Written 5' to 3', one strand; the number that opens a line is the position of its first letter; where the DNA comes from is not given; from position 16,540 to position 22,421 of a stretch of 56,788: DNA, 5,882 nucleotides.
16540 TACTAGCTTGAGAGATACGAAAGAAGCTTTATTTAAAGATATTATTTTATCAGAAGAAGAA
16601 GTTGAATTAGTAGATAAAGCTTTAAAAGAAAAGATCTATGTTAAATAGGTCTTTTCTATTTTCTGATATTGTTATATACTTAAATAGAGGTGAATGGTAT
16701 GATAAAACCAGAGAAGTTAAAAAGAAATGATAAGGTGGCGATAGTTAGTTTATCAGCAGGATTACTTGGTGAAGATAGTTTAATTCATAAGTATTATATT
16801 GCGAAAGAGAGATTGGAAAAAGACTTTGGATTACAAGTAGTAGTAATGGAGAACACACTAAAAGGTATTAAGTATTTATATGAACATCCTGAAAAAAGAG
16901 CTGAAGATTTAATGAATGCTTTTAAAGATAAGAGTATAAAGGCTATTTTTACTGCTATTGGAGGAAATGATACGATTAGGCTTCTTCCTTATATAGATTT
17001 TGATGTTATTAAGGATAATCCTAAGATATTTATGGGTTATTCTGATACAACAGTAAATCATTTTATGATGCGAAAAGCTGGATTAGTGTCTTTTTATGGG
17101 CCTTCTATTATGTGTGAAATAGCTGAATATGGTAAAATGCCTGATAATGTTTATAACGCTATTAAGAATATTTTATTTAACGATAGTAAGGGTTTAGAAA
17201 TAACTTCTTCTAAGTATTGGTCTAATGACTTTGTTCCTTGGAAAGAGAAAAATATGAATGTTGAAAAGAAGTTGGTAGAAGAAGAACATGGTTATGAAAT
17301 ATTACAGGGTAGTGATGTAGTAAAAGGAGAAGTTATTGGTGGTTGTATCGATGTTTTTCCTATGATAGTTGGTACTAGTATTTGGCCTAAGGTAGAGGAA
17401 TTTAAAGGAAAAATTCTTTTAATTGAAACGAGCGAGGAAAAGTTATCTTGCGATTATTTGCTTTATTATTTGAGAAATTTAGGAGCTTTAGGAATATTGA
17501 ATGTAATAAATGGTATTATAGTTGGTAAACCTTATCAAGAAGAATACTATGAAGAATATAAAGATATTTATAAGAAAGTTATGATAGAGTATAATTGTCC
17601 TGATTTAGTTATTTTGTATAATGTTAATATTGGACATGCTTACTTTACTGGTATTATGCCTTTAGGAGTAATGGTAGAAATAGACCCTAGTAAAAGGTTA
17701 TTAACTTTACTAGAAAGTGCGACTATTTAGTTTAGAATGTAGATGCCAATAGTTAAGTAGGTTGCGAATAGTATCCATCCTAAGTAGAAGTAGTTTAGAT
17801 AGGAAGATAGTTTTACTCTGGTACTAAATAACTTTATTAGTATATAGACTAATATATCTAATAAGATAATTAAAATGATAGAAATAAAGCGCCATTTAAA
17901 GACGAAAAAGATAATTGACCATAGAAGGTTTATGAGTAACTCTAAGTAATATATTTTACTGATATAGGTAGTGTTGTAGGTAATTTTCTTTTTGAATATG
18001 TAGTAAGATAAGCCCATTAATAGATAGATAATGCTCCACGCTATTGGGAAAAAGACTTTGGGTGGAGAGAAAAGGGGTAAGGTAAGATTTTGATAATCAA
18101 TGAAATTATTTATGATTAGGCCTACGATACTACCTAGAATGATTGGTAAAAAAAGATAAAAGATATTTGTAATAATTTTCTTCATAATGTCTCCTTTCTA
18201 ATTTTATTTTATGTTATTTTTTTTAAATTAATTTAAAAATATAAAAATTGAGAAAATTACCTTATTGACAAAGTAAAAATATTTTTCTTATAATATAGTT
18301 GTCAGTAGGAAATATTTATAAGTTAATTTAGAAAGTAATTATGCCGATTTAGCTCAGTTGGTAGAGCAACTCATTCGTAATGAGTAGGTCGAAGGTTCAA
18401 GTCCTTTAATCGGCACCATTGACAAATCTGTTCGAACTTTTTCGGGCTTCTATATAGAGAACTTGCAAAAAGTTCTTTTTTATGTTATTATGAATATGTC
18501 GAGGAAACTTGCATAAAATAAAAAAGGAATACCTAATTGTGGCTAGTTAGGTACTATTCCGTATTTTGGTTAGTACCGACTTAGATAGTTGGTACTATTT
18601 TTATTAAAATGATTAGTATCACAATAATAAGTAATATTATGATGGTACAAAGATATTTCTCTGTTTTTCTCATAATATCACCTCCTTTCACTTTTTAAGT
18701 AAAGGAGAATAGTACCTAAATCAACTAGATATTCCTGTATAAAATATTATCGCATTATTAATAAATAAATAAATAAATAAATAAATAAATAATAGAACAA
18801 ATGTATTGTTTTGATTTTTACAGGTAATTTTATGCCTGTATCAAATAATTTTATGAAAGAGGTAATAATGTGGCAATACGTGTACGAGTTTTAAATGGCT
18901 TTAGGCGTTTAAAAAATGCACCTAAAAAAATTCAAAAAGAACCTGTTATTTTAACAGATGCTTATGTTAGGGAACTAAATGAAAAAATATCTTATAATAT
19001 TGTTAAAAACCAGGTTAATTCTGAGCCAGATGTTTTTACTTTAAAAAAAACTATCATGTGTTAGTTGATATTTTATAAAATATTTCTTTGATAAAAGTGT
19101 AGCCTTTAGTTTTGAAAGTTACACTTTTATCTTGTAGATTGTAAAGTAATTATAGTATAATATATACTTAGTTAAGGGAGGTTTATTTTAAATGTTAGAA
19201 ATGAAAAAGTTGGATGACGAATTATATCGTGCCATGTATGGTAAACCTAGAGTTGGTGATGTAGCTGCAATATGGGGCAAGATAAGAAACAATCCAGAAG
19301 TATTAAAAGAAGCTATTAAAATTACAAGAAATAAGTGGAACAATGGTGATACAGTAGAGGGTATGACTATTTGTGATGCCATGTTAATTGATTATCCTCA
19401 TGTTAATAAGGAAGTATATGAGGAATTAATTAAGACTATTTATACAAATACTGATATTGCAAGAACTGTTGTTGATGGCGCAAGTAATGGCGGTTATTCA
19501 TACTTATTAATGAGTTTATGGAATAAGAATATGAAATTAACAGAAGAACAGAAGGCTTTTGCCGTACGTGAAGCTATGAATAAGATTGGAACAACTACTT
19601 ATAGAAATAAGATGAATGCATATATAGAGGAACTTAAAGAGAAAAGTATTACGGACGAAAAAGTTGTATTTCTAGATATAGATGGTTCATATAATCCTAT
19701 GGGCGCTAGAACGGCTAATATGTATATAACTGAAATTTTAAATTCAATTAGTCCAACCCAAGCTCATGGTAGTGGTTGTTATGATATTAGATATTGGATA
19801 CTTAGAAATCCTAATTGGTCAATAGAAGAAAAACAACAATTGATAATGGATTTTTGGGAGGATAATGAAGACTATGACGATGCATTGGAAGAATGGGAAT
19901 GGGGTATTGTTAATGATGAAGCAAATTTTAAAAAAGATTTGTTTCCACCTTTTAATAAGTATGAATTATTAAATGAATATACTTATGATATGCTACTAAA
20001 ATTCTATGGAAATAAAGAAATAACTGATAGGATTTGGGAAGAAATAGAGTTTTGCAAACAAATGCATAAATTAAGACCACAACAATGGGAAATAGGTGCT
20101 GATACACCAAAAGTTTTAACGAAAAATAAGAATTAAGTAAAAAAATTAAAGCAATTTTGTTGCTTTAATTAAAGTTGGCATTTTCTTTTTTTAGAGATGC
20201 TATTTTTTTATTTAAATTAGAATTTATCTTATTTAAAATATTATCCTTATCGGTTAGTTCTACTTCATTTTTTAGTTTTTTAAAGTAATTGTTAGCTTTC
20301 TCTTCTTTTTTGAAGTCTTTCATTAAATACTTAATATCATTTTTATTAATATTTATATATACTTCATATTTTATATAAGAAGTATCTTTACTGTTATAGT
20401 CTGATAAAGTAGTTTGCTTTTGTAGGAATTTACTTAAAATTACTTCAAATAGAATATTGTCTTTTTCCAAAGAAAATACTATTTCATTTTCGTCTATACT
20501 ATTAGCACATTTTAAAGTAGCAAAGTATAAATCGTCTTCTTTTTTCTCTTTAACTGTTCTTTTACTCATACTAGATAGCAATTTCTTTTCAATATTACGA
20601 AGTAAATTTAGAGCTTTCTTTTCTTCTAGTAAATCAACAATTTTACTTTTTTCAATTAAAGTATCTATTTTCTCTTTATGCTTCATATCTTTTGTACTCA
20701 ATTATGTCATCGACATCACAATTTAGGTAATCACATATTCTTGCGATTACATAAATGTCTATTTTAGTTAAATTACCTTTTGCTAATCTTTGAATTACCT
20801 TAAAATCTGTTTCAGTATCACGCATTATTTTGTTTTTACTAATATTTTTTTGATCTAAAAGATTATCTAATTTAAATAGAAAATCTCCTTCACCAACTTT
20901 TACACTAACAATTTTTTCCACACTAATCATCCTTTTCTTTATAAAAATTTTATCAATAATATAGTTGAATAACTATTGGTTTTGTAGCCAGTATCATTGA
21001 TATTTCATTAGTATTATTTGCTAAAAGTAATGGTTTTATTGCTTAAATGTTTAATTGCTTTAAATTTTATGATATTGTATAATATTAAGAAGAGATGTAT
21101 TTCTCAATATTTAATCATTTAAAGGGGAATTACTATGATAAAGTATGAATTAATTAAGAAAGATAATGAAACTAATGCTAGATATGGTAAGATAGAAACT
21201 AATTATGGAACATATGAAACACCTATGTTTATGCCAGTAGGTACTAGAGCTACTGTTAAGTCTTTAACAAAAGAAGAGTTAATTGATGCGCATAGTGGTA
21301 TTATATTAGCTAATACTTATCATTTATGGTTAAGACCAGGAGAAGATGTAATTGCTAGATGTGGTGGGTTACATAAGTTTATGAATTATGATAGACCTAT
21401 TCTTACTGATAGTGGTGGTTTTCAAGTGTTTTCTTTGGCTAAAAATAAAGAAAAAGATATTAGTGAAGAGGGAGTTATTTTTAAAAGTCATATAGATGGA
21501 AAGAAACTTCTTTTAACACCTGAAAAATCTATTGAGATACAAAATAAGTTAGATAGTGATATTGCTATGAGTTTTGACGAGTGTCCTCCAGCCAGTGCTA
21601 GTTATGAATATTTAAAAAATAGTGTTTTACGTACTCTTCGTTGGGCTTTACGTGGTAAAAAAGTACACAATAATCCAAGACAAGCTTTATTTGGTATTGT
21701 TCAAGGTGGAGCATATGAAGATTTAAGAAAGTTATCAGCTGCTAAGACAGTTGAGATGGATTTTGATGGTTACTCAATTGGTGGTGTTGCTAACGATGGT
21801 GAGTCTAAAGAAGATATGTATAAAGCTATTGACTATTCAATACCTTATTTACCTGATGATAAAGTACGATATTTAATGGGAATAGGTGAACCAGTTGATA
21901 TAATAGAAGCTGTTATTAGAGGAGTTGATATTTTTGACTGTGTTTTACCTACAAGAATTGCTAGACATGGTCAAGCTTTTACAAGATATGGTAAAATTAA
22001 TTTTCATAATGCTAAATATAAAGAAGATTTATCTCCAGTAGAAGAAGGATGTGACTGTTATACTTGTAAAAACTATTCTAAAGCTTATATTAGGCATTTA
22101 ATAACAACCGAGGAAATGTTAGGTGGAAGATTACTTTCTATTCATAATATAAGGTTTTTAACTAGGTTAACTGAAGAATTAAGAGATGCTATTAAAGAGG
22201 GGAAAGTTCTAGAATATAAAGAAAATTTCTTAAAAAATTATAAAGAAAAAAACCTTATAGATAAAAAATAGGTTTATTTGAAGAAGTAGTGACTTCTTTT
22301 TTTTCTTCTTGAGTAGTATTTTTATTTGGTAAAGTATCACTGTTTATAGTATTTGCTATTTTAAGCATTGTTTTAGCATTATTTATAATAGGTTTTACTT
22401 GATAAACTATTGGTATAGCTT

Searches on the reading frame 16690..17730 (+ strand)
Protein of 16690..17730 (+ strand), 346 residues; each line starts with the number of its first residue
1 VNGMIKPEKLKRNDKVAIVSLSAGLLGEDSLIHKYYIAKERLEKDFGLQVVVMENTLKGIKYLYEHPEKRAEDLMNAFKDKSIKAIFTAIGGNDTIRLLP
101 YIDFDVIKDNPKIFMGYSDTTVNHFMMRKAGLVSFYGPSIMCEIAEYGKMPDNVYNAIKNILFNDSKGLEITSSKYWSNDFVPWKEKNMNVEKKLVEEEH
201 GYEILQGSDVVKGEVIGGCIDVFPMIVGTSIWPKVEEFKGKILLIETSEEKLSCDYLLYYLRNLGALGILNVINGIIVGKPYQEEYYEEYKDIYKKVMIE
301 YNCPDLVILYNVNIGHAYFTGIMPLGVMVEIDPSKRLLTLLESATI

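Call 46: search_protein_families(library=pfam, proteins=[window:16690-17730:+], max_evalue=0.00001)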
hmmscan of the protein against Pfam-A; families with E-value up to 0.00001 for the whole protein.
window:16690-17730:+ (346 aa): 2 families
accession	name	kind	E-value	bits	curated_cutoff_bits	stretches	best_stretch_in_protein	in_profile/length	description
PF02016.21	Peptidase_S66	-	1.2e-33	116.2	25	1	16-137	1-121/121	LD-carboxypeptidase N-terminal domain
PF17676.7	Peptidase_S66C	-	6.8e-22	78.8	23.7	1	212-331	1-120/120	LD-carboxypeptidase C-terminal domain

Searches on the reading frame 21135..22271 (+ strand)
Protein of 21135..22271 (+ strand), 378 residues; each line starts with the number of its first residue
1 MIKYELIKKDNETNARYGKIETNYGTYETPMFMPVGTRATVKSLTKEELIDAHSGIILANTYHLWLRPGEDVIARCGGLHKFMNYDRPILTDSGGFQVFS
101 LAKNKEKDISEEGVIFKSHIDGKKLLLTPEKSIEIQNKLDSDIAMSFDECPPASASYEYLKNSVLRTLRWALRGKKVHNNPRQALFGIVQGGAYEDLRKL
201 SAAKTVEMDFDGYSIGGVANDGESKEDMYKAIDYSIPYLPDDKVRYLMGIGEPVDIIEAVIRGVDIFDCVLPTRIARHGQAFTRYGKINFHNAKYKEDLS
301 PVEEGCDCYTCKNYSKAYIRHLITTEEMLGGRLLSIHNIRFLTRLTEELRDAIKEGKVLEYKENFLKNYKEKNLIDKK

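Call 46: search_protein_families(library=pfam, proteins=[window:21135-22271:+], max_evalue=0.00001)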
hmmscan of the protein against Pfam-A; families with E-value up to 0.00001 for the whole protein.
window:21135-22271:+ (378 aa): 1 family
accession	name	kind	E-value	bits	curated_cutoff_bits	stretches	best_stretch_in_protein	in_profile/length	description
PF01702.25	TGT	-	1.5e-155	518.1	26.3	1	14-370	2-356/357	Queuine tRNA-ribosyltransferase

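Call 75: find_homologous_proteins(query=window:21135-22271:+, max_evalue=1e-50)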
Query window:21135-22271:+ (378 aa): 8000 proteins with E <= 1e-50 among 8000 candidates; the best 120 are listed.
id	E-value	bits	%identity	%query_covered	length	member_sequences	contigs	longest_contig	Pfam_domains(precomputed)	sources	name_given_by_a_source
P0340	2.4e-255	864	100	100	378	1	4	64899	PF01702.26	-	-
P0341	2.5e-228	775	89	99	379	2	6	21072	PF01702.26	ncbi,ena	-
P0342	2.9e-226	769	88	99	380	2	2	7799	PF01702.26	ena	-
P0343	1.3e-221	753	87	98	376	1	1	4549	PF01702.26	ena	-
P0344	3.2e-221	752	87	98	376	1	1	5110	PF01702.26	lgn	-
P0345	8.3e-221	751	87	98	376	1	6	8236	PF01702.26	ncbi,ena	-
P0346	8.4e-221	751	87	98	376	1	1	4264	PF01702.26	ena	-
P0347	2.7e-220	749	87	98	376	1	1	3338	PF01702.26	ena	-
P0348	5.9e-218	741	87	98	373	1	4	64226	PF01702.26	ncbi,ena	-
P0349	2.4e-216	736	84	98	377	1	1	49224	PF01702.26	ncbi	-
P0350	3.7e-216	735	83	98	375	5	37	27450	PF01702.26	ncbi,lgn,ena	-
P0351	2.5e-214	729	84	99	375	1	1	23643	PF01702.26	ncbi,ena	-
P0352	2.0e-213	726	85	98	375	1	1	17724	PF01702.26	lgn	-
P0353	1.2e-212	724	83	98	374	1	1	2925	PF01702.26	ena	-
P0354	2.6e-212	723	84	98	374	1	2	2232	PF01702.26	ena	-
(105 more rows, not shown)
